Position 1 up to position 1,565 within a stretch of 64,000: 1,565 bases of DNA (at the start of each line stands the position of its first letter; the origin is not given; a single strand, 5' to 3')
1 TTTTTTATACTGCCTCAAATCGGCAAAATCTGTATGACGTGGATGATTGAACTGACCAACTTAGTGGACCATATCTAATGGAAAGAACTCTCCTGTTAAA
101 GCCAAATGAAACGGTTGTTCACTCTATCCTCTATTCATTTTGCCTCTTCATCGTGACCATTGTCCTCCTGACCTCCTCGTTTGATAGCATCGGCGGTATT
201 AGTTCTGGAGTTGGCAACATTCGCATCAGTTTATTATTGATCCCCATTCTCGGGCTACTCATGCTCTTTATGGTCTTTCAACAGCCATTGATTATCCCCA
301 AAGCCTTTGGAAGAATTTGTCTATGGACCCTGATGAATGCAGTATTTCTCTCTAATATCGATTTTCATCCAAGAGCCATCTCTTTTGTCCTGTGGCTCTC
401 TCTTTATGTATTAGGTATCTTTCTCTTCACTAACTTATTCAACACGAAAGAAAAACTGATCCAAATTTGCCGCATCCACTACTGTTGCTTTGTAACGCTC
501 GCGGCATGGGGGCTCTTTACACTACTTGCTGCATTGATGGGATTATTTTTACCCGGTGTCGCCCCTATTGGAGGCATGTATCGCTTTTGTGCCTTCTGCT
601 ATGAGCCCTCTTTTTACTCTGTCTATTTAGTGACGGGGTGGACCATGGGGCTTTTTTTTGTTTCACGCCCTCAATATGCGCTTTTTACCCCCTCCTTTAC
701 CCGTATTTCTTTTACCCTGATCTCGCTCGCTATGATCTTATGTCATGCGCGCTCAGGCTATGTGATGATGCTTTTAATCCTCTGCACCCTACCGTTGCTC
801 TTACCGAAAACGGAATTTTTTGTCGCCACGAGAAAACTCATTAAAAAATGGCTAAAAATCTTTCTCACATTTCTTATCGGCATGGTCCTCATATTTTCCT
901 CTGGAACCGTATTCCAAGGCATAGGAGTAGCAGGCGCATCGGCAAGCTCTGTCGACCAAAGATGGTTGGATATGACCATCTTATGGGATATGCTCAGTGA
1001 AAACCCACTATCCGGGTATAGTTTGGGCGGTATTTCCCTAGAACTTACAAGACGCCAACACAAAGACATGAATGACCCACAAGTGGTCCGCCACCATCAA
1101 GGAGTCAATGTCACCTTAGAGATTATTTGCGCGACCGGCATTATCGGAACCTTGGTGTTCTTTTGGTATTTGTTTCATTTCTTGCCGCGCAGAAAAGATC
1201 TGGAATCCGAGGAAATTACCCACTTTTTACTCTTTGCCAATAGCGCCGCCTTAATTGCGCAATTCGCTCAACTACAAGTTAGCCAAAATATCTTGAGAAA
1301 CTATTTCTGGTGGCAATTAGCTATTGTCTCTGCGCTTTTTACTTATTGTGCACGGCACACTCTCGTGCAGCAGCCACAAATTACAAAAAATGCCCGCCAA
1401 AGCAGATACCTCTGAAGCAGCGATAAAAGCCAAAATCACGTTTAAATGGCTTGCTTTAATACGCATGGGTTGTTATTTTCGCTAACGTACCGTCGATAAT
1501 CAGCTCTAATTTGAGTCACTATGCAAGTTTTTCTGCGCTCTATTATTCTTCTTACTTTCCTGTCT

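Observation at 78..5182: Wzy-dependent-type polysaccharide assembly/export genes (Wzy/ligase-like, Wza-like, Wzc-like) in a chlamydial genome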

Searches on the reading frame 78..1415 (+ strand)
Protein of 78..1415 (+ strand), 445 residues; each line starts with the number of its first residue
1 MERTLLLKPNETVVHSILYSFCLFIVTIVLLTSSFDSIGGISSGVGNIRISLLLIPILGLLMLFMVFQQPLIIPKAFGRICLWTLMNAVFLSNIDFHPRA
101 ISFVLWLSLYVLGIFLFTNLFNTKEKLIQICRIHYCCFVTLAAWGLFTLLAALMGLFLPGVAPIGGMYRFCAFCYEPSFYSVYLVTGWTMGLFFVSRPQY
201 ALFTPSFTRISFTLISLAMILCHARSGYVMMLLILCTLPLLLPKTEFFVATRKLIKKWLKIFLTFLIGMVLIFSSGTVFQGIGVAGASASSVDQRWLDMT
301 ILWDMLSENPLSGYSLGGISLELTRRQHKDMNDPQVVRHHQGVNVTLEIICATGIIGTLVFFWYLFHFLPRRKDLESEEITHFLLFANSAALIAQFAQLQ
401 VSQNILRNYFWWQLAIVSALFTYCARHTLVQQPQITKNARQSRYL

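Call 3: search_protein_families(library=pfam, proteins=[window:78-1415:+], max_evalue=1)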
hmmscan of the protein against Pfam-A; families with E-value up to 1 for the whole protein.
window:78-1415:+ (445 aa): 1 family
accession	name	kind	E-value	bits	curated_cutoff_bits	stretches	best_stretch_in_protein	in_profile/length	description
PF04932.20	Wzy_C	-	8.1e-11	42.4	31.7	1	211-362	2-149/149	O-Antigen ligase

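Call 4: search_protein_families(library=ncbifam, proteins=[window:78-1415:+], max_evalue=1)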
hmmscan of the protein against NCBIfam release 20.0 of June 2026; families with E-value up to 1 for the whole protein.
window:78-1415:+ (445 aa): 0 families

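Call 5: find_encoding_contigs(protein=window:78-1415:+, flank=10000, max_places=6)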
Protein window:78-1415:+ (445 aa): 4 contigs read that carry it; 3 places shown.
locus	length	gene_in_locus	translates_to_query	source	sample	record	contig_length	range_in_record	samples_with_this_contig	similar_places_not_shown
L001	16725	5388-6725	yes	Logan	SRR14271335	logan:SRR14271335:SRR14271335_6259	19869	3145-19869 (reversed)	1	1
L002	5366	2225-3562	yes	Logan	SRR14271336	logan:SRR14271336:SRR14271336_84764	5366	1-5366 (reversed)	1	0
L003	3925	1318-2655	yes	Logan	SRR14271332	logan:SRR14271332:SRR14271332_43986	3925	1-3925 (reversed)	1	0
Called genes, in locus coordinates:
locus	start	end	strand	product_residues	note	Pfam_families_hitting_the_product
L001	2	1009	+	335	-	?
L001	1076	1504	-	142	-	PF02699:YajC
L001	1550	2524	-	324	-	PF00152:tRNA-synt_2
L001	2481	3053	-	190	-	PF08207:EFP_N, PF01132:EFP, PF09285:Elong-fact-P_C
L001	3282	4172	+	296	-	PF17251:Pom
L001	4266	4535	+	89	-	PF01313:Bac_export_3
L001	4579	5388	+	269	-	PF01311:Bac_export_1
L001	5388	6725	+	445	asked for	PF04932:Wzy_C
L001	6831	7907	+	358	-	PF02563:Poly_export (weak), PF22461:SLBB_2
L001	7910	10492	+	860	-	-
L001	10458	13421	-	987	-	PF03717:PBP_dimer, PF00905:Transpeptidase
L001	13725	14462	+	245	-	PF00318:Ribosomal_S2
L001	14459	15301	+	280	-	PF22566:UBA_8 (weak), PF00889:EF_TS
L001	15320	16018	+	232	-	PF00696:AA_kinase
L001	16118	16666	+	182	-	PF01765:RRF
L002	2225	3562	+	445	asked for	PF04932:Wzy_C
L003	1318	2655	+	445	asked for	PF04932:Wzy_C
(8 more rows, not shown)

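Call 30: find_homologous_proteins(query=window:78-1415:+, max_evalue=0.001)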
Query window:78-1415:+ (445 aa): 7 proteins with E <= 0.001 among 8000 candidates.
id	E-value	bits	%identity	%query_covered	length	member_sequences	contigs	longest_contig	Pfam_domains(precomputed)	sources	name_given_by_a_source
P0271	1.2e-293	992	100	100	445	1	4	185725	PF04932.21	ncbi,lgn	-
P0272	9.9e-51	191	30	92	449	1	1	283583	PF04932.21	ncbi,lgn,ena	-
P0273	6.5e-37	146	30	89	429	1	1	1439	PF04932.21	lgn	-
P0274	1.2e-30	125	27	98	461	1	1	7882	PF04932.21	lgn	-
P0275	1.3e-26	112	29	90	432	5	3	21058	-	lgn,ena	-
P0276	3.7e-24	104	28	84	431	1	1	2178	-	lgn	-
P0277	1.8e-18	85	28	92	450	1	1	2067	PF04932.21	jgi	jgi:hypothetical protein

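Call 31: find_encoding_contigs(protein=P0272, flank=10000, max_places=1)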
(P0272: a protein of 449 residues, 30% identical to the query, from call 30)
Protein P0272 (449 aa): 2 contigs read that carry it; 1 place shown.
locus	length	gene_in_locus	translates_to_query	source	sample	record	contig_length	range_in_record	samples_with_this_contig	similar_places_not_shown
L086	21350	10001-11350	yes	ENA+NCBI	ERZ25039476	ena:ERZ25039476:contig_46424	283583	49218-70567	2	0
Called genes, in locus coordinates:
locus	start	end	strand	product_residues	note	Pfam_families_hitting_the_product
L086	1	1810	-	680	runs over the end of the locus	PF02706:Wzz, PF13807:GNVR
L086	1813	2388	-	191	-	PF02563:Poly_export, PF10531:SLBB, PF22461:SLBB_2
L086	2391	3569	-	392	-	PF10677:DUF2490 (faint), PF10082:BBP2_2 (weak)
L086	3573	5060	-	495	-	PF13727:CoA_binding_3, PF02397:Bac_transf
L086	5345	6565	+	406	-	PF01943:Polysacc_synt, PF13440:Polysacc_synt_3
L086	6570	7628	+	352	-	PF13641:Glyco_tranf_2_3, PF00535:Glycos_transf_2, PF10111:Glyco_tranf_2_2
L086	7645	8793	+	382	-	PF08323:Glyco_transf_5 (faint), PF20706:GT4-conflict (faint), PF13439:Glyco_transf_4, PF13477:Glyco_trans_4_2 (weak), PF13579:Glyco_trans_4_4, PF00534:Glycos_transf_1, PF13692:Glyco_trans_1_4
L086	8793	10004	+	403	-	PF13439:Glyco_transf_4, PF13579:Glyco_trans_4_4, PF00534:Glycos_transf_1, PF13692:Glyco_trans_1_4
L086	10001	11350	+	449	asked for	PF04932:Wzy_C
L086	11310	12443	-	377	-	PF01075:Glyco_transf_9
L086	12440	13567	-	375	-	PF13579:Glyco_trans_4_4, PF13439:Glyco_transf_4, PF20706:GT4-conflict, PF00534:Glycos_transf_1, PF13692:Glyco_trans_1_4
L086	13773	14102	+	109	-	PF00072:Response_reg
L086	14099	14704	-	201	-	PF01330:RuvA_N, PF00633:HHH (faint), PF14520:HHH_5, PF07499:RuvA_C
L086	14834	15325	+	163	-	-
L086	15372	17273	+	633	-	PF11832:DUF3352 (faint)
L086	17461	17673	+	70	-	-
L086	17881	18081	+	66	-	PF00507:Oxidored_q4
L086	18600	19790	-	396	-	PF08323:Glyco_transf_5, PF13439:Glyco_transf_4 (weak), PF20706:GT4-conflict (weak), PF00534:Glycos_transf_1, PF13692:Glyco_trans_1_4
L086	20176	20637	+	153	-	PF00359:PTS_EIIA_2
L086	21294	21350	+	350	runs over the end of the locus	PF00750:tRNA-synt_1d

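Call 32: find_encoding_contigs(protein=P0275, flank=10000, max_places=2)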
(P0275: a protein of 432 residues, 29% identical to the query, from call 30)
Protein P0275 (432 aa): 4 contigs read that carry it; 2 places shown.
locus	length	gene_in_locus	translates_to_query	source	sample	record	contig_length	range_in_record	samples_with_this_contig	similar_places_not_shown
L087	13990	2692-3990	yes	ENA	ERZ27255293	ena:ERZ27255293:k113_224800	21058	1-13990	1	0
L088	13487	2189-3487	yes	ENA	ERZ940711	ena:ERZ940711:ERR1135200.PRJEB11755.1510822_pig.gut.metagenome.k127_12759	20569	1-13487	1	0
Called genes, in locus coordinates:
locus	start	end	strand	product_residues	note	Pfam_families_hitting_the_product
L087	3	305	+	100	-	?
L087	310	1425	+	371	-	PF13439:Glyco_transf_4 (weak), PF00534:Glycos_transf_1, PF13692:Glyco_trans_1_4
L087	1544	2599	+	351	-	PF01501:Glyco_transf_8, PF18404:Glyco_transf_24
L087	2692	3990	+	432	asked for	-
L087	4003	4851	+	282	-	PF00535:Glycos_transf_2, PF13641:Glyco_tranf_2_3, PF13632:Glyco_trans_2_3 (weak)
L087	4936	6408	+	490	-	PF13439:Glyco_transf_4 (weak)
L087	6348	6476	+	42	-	-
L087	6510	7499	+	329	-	PF00535:Glycos_transf_2, PF10111:Glyco_tranf_2_2 (weak)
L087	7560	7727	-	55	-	-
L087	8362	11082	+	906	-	PF00483:NTP_transferase, PF01050:MannoseP_isomer, PF07883:Cupin_2, PF02878:PGM_PMM_I, PF02879:PGM_PMM_II, PF02880:PGM_PMM_III, PF00408:PGM_PMM_IV (weak)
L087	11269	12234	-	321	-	PF12784:PDDEXK_2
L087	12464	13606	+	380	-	PF04230:PS_pyruv_trans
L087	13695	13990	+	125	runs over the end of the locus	PF01880:Desulfoferrodox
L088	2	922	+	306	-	?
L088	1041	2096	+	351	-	PF01501:Glyco_transf_8, PF18404:Glyco_transf_24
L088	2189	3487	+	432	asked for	-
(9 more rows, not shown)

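Call 33: list_cluster_members(proteins=[P0271, P0001, P0121, P0272])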
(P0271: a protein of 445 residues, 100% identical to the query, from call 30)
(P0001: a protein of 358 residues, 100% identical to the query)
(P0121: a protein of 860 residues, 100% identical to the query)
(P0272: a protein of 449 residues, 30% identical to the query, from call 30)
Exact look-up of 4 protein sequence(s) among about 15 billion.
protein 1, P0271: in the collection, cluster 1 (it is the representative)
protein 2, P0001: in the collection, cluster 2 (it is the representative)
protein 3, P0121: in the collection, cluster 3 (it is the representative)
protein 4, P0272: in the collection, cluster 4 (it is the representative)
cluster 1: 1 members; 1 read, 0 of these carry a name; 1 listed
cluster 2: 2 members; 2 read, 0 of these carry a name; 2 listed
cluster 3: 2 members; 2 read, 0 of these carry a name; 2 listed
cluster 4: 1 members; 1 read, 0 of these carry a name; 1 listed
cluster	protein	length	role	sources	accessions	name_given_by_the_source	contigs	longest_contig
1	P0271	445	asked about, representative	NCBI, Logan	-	-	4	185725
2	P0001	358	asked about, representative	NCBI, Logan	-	-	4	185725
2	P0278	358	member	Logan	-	-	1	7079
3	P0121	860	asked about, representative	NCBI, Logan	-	-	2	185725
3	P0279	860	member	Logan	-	-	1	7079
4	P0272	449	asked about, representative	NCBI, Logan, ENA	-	-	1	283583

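Call 40: find_homologous_proteins(query=A3, max_evalue=0.001)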
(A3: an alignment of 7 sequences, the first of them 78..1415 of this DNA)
Query A3 (7 sequences) (445 aa, profile of the alignment): 17 proteins with E <= 0.001 among 8000 candidates.
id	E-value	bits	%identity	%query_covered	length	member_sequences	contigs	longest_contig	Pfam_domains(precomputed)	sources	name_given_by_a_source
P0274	5.1e-175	601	27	98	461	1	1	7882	PF04932.21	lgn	-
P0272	2.7e-162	559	30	92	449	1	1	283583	PF04932.21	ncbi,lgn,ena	-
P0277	1.3e-154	534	28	92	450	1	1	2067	PF04932.21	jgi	jgi:hypothetical protein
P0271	1.8e-154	533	100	100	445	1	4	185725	PF04932.21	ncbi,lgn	-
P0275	3.6e-154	532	29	90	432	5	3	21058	-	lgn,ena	-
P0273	5.7e-154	532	30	89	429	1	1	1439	PF04932.21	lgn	-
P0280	1.9e-110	388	28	88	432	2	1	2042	-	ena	-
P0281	1.3e-107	379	28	92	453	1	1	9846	-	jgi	jgi:hypothetical protein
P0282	2.2e-105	371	28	95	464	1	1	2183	-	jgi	jgi:hypothetical protein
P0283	7.8e-102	360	25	90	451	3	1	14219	-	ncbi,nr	ncbi:MAG: hypothetical protein JWP08_3300 [Bryobacterales bacterium]|nr:hypothetical protein [Bryoba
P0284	9.7e-101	356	28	89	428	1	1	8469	-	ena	-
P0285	6.5e-94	334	25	91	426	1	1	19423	PF04932.21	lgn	-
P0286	3.2e-93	331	27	93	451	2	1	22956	PF04932.21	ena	-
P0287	4.3e-76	275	26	95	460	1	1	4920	PF04932.21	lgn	-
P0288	6.8e-76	274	26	94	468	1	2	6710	PF04932.21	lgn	-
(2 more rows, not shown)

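Call 46: search_solved_structures(query=A4, max_evalue=10, show_alignments=2)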
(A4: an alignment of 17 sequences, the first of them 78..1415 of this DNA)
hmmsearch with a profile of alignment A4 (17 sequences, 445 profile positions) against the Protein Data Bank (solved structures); distinct sequences matched with E-value up to 10: 2.
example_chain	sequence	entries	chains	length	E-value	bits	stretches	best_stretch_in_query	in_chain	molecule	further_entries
7tpg_B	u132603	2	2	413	0.00028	23.1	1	227-383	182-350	Putative cell surface polysaccharide polymerase/ligase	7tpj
2q0q_A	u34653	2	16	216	1.6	10.7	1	161-215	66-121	aryl esterase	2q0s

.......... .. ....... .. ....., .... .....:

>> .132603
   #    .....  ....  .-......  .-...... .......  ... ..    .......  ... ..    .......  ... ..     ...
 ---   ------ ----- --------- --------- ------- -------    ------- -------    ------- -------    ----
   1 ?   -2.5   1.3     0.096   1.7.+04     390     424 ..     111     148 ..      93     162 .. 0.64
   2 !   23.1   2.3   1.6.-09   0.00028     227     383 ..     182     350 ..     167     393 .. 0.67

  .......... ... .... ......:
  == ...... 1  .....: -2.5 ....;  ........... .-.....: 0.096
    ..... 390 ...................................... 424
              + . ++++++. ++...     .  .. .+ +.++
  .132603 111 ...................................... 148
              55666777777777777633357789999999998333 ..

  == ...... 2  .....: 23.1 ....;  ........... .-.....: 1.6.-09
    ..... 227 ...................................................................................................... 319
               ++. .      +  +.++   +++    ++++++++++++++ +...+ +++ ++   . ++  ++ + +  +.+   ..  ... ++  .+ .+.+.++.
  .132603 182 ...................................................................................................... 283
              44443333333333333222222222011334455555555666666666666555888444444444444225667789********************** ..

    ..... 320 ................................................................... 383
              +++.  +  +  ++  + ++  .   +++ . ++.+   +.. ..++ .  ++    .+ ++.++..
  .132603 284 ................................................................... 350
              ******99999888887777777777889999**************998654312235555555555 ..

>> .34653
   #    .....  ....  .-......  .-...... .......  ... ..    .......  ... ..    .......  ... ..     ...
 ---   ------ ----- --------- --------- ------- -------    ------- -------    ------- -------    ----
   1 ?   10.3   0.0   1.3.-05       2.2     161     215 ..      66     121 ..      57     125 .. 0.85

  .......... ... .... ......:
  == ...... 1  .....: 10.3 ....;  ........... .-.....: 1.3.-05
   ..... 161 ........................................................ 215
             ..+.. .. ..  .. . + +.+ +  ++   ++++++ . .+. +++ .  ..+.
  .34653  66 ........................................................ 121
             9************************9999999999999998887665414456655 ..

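Call 49: search_protein_families(library=ncbifam, proteins=[L001:4266-4535:+, L001:4579-5388:+, L001:3282-4172:+, L001:2-1009:+], max_evalue=0.001)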
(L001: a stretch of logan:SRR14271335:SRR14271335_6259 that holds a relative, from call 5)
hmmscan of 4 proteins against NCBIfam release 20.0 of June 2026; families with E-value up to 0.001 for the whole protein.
L001:4266-4535:+ (89 aa): 5 families
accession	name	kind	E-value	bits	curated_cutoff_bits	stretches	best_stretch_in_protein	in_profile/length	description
TIGR01403.1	fliQ_rel_III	equivalog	2e-26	91.9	76.5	1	4-83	1-80/81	type III secretion system export apparatus subunit SctS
TIGR01402.1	fliQ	equivalog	4.7e-22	77.9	88.9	1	4-83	5-84/88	flagellar biosynthesis protein FliQ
NF011861.0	PRK15333.1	equivalog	1.9e-18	66.7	108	1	10-79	9-78/86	EscS/YscS/HrcS family type III secretion system export apparatus protein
NF004671.0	PRK06010.1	subfamily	2.9e-16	59.2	104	1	6-81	7-82/88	flagellar biosynthesis protein FliQ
NF011877.0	PRK15350.1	equivalog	1.2e-13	51.3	104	1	3-80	4-81/88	EscS/YscS/HrcS family type III secretion system export apparatus protein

L001:4579-5388:+ (269 aa): 5 families
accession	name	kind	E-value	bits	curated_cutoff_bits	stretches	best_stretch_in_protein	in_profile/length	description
TIGR01401.1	fliR_like_III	equivalog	4.1e-38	131.4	163.05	1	16-255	8-241/253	type III secretion system export apparatus subunit SctT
TIGR01400.1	fliR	equivalog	9.1e-31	107.3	168.6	1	18-261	3-236/245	flagellar biosynthetic protein FliR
NF009411.0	PRK12772.1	equivalog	6.4e-25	87.6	739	1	16-268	7-249/610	fused FliR family export protein/FlhB family type III secretion system protein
NF011876.0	PRK15349.1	equivalog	5.1e-15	56.1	275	1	21-248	20-238/259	EscT/YscT/HrcT family type III secretion system export apparatus protein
NF009416.1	PRK12780.1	equivalog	3.2e-13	49.9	306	1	15-234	6-220/247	flagellar biosynthesis protein FliR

L001:3282-4172:+ (296 aa): 0 families

L001:2-1009:+ (335 aa): 0 families

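Call 53: predict_structure(alignment_id=A4)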
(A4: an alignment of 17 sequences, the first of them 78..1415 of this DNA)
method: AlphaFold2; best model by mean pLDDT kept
length: 445 residues; sequences in the alignment: 17
mean_pLDDT: 83.0   pTM: 0.85
mean pLDDT of the five models: 83.0, 82.0, 81.6, 81.2, 79.9
residues with pLDDT >= 90: 207; 70-90: 162; 50-70: 43; < 50: 33
segments of 3 or more residues with pLDDT < 50: 1-8, 279-290, 433-445
pLDDT, mean of each block of 10 residues (from residue 1): 46 86 96 75 75 94 88 94 94 79 93 97 95 97 91 79 60 79 94 91 94 94 85 86 72 83 80 57 40 81 92 89 88 79 85 94 90 76 93 93 86 96 85 49 46
secondary structure, 60 per line:
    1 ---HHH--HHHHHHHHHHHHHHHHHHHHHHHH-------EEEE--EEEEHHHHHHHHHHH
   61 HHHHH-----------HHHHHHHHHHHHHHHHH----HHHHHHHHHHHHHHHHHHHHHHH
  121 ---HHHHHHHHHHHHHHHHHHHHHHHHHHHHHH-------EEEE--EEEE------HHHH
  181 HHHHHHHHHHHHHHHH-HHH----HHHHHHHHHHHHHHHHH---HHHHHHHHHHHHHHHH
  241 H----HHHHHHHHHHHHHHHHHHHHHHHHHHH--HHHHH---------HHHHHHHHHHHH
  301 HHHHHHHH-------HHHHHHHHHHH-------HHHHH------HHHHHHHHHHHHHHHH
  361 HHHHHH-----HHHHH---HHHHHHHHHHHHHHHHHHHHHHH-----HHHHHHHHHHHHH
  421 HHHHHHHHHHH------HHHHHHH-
elements in order: H9-32 E40-43 E46-49 H50-65 H77-93 H98-120 H124-153 E161-164 E167-170 H177-196 H205-221 H225-241 H246-272 H275-279 H289-308 H316-326 H334-338 H345-366 H372-376 H380-402 H408-431 H438-444
